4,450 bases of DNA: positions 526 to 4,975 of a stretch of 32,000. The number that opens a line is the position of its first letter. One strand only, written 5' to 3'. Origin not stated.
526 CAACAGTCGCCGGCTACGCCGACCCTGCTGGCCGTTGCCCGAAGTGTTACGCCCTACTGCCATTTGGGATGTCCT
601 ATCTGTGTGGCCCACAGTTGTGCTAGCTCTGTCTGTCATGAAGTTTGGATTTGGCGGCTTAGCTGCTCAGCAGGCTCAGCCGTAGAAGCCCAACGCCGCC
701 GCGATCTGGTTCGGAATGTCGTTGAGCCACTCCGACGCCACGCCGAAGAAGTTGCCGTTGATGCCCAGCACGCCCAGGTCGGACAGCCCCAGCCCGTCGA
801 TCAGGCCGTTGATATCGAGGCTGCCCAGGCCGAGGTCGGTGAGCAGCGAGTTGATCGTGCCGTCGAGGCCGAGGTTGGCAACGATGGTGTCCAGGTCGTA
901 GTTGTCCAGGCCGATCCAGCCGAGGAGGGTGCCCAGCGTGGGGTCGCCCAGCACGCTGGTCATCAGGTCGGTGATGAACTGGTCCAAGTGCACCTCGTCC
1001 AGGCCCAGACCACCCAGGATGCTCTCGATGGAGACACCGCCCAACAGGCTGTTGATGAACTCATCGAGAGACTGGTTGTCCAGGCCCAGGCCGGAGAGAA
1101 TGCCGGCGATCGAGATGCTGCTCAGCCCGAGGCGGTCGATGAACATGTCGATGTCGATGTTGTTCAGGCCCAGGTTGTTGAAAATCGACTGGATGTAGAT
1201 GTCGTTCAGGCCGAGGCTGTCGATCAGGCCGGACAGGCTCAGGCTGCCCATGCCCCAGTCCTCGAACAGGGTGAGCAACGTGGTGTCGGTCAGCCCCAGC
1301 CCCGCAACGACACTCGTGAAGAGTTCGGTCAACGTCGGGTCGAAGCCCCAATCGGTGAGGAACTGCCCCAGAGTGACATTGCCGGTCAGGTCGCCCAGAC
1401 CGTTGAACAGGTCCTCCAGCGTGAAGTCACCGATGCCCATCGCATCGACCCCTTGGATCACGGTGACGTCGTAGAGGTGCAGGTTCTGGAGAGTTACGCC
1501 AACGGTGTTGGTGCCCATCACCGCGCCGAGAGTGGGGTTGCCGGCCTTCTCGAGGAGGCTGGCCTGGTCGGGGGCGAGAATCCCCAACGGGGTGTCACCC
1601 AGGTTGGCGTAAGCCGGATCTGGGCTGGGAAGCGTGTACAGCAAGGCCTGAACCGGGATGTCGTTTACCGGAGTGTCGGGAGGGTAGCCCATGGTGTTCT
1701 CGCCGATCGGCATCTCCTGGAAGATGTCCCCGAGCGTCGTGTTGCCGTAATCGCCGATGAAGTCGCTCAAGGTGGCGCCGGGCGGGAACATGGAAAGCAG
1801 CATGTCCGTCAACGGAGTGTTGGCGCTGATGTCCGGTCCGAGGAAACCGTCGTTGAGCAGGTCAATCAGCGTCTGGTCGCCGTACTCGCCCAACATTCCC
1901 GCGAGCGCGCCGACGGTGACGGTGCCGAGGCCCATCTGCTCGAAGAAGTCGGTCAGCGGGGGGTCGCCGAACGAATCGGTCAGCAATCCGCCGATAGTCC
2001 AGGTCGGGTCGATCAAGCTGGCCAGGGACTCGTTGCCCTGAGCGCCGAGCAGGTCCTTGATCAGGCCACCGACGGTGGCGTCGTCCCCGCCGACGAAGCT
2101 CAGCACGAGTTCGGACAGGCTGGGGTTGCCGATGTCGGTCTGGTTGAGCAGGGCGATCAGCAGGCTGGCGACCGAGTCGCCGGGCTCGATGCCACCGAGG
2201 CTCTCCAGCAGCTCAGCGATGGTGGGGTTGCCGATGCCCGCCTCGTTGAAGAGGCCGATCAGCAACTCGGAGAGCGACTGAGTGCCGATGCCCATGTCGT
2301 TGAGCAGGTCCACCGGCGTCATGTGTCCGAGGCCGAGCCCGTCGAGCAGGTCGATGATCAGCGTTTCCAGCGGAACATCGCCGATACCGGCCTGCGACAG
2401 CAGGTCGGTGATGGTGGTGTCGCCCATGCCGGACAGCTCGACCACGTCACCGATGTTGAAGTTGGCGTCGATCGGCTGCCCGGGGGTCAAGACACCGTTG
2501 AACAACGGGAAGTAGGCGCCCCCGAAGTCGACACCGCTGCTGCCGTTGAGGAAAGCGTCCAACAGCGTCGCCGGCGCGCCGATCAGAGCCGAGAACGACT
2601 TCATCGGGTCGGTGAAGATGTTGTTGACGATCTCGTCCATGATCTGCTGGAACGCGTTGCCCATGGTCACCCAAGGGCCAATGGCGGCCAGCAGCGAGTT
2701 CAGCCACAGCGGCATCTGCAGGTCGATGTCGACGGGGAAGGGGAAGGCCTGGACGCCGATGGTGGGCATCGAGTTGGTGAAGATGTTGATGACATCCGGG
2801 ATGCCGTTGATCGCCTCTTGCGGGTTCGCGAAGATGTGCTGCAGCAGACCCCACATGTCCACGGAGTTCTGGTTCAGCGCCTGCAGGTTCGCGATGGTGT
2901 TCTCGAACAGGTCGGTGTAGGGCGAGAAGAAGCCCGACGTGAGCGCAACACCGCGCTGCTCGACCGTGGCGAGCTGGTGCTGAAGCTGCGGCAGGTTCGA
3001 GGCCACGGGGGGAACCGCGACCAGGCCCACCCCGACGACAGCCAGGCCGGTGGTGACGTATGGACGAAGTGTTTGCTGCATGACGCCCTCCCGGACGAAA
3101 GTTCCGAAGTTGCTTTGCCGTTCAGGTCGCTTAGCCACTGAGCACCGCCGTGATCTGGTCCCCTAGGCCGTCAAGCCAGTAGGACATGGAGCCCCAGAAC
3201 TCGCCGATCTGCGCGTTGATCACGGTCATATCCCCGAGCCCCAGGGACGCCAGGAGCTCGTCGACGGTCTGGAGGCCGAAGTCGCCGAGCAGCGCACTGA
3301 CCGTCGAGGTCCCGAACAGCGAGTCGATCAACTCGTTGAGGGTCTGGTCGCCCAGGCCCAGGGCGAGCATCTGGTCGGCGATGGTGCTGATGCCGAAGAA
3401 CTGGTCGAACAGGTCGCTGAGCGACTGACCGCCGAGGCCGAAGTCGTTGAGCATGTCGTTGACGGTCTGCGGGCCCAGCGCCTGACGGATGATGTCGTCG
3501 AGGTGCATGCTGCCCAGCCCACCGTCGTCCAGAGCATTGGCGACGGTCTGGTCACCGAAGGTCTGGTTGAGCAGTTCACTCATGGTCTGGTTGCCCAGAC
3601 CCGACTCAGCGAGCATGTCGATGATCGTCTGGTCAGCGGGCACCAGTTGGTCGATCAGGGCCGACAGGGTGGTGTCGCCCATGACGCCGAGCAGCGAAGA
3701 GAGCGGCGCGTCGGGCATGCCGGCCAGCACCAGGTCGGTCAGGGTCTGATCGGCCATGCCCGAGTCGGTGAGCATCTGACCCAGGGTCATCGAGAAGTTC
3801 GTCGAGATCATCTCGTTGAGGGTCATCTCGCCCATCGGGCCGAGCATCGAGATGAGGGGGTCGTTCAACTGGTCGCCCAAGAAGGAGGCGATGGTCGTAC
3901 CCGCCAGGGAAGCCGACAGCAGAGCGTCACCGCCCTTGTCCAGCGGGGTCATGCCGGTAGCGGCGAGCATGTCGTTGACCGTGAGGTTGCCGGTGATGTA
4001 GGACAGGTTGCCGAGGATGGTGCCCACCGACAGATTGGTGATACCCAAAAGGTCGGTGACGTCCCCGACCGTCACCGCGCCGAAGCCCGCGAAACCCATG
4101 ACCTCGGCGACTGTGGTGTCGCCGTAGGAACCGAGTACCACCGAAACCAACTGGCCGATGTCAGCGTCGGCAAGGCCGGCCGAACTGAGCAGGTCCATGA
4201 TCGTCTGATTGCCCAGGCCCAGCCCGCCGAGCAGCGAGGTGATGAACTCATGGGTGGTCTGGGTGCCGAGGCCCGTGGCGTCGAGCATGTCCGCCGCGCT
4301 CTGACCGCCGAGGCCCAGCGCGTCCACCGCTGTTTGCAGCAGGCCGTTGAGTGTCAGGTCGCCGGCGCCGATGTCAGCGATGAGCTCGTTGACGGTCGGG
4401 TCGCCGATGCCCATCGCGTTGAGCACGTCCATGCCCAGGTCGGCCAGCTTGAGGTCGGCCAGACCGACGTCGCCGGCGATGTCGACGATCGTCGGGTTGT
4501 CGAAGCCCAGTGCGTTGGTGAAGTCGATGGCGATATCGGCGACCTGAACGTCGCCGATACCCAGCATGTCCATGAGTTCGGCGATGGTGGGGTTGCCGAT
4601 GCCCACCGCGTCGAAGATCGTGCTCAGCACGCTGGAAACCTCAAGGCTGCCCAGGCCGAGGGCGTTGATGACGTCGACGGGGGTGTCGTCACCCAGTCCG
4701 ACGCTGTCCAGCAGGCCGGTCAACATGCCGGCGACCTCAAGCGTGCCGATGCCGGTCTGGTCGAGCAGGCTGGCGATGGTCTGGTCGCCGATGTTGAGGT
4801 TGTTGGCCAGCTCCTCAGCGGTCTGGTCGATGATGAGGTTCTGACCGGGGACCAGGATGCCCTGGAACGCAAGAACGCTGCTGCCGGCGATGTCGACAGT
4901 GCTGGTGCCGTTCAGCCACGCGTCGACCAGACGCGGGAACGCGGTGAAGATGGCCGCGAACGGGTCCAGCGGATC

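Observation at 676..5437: Tandem paralogues encoding an unrecognised 14/18-residue GLG repeat architecture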

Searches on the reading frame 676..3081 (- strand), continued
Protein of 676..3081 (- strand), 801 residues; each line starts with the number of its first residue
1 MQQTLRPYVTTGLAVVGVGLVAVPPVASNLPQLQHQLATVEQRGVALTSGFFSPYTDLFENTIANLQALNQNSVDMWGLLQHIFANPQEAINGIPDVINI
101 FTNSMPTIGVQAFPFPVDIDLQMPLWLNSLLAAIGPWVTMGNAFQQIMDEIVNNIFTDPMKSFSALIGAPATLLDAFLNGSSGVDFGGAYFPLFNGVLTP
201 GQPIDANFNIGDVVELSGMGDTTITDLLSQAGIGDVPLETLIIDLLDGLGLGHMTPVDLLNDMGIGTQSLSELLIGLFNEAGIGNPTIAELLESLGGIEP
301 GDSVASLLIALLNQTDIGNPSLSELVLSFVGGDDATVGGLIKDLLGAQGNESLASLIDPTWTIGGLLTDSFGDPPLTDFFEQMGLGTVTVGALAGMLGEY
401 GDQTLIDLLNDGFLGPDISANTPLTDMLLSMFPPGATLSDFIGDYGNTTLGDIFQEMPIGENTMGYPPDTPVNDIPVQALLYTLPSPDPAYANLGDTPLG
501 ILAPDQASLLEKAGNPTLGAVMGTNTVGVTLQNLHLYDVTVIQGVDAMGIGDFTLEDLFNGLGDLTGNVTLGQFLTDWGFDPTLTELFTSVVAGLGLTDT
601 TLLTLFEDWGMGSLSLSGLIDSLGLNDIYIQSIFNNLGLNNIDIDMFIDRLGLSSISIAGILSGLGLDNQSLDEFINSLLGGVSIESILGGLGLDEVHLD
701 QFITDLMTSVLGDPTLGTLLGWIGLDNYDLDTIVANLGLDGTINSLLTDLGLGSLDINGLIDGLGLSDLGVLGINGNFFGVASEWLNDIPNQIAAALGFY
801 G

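Call 79: search_protein_families(library=ncbifam, proteins=[P0081, P0083, P0101, P0090, P0096, P0100], max_evalue=10)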
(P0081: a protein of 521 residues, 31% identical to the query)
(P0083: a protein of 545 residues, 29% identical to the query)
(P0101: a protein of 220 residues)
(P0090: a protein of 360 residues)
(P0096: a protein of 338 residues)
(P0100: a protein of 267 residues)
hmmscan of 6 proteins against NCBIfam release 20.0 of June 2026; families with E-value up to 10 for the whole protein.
P0081 (521 aa): 1 family
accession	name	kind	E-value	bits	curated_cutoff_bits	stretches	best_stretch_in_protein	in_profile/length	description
NF033942.0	GjpA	subfamily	6.5e-05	22.3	100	1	12-63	2-58/331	outer membrane porin GjpA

P0083 (545 aa): 1 family
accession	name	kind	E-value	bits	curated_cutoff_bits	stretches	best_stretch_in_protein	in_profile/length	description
NF033942.0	GjpA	subfamily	9.4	5.3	100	1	12-60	1-55/331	outer membrane porin GjpA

P0101 (220 aa): 1 family
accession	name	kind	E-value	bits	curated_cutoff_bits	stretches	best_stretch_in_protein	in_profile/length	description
NF033942.0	GjpA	subfamily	4e-05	23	100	1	11-60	1-50/331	outer membrane porin GjpA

P0090 (360 aa): 1 family
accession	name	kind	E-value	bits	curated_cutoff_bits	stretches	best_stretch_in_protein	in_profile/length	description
NF033942.0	GjpA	subfamily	3.5e-10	39.6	100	1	11-102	1-89/331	outer membrane porin GjpA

P0096 (338 aa): 1 family
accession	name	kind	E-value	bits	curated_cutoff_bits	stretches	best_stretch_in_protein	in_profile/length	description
NF033942.0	GjpA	subfamily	3.7e-07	29.7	100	1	14-92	1-85/331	outer membrane porin GjpA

P0100 (267 aa): 1 family
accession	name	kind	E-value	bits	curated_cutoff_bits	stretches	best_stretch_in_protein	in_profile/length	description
NF033942.0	GjpA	subfamily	7.3e-06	25.4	100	1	13-59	1-47/331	outer membrane porin GjpA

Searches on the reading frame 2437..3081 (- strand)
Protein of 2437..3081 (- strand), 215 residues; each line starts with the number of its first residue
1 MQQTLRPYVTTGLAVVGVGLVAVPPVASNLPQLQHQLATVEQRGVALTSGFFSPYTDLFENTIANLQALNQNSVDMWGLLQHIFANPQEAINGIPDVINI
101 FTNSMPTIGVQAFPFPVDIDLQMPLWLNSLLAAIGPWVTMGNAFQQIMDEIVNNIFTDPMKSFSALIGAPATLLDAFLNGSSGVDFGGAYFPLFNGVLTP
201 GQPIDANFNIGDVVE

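Call 39: search_protein_families(library=ncbifam, proteins=[window:2437-3081:-], max_evalue=10)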
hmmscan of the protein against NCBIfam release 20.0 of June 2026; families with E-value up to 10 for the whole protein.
window:2437-3081:- (215 aa): 1 family
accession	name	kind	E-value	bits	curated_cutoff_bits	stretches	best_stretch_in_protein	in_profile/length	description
NF033942.0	GjpA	subfamily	6.2e-10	38.8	100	2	11-92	1-79/331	outer membrane porin GjpA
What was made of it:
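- On GjpA subfamily (NCBIfam NF033942): The A N-terminus scores 38.8 bits (call 39).
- NF033942 hits the isolated A N-terminus at E 6.2e-10 (call 39).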

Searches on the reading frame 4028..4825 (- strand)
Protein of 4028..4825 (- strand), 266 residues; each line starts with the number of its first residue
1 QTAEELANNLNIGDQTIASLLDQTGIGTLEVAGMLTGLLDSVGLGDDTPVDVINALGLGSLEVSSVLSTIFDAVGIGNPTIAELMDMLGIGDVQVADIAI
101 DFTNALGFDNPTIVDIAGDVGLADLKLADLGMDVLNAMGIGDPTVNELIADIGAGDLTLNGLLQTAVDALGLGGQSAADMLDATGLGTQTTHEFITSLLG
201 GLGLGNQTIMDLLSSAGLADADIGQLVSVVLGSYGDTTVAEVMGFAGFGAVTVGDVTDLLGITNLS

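Call 59: predict_structure(alignment_id=A5)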
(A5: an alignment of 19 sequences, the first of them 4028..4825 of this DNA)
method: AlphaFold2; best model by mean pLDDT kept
length: 266 residues; sequences in the alignment: 19
mean_pLDDT: 39.4   pTM: 0.22
mean pLDDT of the five models: 39.4, 37.9, 37.4, 37.0, 36.7
residues with pLDDT >= 90: 0; 70-90: 0; 50-70: 21; < 50: 245
segments of 3 or more residues with pLDDT < 50: 1-11, 13-54, 57-59, 61-68, 73-77, 84-196, 198-236, 242-249, 259-266
pLDDT, mean of each block of 10 residues (from residue 1): 40 40 37 36 44 48 48 48 43 30 27 27 27 33 34 35 40 39 43 45 42 40 38 47 47 50 36
secondary structure, 60 per line:
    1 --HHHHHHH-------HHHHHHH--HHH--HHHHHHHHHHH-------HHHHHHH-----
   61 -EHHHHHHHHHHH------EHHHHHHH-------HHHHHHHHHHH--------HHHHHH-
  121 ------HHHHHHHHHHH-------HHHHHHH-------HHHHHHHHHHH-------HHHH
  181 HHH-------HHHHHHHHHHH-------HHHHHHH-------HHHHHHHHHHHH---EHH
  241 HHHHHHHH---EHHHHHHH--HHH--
elements in order: H3-9 H17-23 H31-41 H49-55 H63-73 H81-87 H95-105 H114-119 H127-137 H145-151 H159-169 H177-183 H191-201 H209-215 H223-234 H239-248 H253-259
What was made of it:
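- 3242..4795 (-): B residues about 215-732: acidic helix-loop repeat array (D+E 68, K+R 3). Alternating 7- and 11-residue helices with 7-residue loops in the AF2 secondary structure (call 59).
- Tried and rejected: The model of B 205-470, meant for fold search, came back at pLDDT 39 and was not used for fold comparison (call 59).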

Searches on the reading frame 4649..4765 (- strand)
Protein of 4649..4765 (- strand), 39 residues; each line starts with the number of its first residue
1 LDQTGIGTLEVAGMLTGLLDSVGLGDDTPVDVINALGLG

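Call 76: search_solved_structures(query=A6, max_evalue=10, show_alignments=4)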
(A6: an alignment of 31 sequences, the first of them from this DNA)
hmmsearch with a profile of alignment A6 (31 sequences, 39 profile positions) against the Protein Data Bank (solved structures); distinct sequences matched with E-value up to 10: 2.
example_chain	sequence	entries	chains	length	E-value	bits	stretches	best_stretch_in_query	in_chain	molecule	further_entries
6lrh_A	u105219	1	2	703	1.1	12.2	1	14-31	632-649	Alr4995 protein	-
6lrf_A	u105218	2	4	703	1.1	12.2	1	14-31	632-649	Alr4995 protein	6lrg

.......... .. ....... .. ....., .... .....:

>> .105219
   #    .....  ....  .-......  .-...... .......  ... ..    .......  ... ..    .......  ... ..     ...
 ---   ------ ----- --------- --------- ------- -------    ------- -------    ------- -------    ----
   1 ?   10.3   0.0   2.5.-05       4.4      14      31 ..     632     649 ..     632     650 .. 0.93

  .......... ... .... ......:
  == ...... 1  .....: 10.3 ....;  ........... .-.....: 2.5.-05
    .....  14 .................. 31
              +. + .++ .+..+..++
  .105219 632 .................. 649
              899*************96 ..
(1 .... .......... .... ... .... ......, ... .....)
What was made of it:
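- On Helix-hairpin-helix: The super-repeat profile finds nothing (call 76).
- A super-repeat profile finds no HhH protein in the PDB (call 76).
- Tried and rejected: The super-repeat gave E 1.1 (call 76).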

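Call 77: search_protein_families(library=pfam, alignment_id=A6, max_evalue=10)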
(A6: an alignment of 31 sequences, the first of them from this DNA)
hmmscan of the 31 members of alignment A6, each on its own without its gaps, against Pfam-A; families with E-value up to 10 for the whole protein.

A. member 1, seq(39 aa): 0 families

B. families by the number of members that match (of 31 scanned): 1 family
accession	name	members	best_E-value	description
PF09722.15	Xre_MbcA_ParS_C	5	0.021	Antitoxin Xre/MbcA/ParS C-terminal toxin-binding domain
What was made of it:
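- Tried and rejected: This gave only a chance Xre_MbcA_ParS_C hit (call 77).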
